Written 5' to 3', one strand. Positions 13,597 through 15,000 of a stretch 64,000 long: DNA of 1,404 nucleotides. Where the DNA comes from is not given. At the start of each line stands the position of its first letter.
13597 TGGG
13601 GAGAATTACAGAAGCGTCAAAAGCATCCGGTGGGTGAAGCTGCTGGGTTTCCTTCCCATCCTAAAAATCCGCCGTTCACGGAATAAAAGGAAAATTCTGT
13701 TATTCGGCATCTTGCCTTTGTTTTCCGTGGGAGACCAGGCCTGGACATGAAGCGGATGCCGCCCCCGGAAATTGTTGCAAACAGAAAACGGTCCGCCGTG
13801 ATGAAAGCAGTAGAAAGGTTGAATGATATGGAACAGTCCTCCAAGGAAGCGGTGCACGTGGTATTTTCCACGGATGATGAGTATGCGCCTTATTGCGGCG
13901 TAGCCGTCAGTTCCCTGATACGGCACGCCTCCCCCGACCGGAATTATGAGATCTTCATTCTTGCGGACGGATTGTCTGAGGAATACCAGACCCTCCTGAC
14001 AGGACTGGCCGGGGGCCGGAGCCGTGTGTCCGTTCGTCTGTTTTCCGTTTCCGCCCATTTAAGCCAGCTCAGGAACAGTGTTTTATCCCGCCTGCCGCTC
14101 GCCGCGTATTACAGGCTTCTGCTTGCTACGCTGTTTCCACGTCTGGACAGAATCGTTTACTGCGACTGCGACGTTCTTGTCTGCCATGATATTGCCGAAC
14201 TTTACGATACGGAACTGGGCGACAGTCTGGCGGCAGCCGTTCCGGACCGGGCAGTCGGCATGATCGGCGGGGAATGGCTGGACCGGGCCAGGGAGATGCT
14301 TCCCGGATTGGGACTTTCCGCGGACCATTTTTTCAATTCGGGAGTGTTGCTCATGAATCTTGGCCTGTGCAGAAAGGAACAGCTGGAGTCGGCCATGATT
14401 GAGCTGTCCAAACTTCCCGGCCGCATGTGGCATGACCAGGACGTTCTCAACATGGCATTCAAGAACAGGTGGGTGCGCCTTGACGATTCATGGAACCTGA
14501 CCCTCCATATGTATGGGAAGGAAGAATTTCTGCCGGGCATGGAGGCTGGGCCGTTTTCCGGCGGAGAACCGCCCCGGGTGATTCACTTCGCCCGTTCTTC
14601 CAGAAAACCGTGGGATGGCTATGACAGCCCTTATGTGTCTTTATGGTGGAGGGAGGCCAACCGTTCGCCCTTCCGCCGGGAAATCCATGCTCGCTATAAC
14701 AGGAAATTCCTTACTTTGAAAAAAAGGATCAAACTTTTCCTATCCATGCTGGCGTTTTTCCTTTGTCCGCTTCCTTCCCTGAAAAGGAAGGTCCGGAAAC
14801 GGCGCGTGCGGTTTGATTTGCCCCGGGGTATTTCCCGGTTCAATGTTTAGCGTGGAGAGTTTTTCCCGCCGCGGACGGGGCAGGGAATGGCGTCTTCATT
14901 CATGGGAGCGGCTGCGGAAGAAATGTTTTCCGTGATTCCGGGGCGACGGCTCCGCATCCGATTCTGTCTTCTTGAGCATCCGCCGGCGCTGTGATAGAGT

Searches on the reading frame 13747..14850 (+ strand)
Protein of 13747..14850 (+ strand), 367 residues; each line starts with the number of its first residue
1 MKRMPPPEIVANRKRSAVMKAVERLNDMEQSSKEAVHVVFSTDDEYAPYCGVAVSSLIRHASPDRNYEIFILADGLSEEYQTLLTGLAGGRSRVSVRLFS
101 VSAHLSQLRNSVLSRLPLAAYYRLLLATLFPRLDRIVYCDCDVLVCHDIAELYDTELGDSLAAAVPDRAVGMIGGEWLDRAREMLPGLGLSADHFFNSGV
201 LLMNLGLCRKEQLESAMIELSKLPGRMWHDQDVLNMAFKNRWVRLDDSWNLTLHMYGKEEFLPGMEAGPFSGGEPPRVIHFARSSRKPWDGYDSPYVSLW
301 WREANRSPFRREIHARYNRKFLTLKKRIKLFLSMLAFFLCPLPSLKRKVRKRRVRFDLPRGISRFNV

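Call 7: search_protein_families(library=pfam, proteins=[window:13747-14850:+], max_evalue=0.01)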
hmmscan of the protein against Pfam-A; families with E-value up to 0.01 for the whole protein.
window:13747-14850:+ (367 aa): 2 families
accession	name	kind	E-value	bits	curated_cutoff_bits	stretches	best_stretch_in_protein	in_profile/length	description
PF01501.26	Glyco_transf_8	-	1.5e-40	139.8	24.3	1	37-290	1-250/253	Glycosyl transferase family 8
PF18404.7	Glyco_transf_24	-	8.1e-05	22.6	25.7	1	46-165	12-128/268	Glucosyltransferase 24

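Call 59: search_protein_families(library=ncbifam, proteins=[window:13747-14850:+], max_evalue=0.001)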
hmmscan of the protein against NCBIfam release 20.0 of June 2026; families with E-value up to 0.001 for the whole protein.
window:13747-14850:+ (367 aa): 1 family
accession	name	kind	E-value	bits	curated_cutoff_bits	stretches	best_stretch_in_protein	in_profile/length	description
NF011718.0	PRK15171.1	equivalog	4.9e-21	75.2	461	1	16-253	8-242/337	lipopolysaccharide 3-alpha-galactosyltransferase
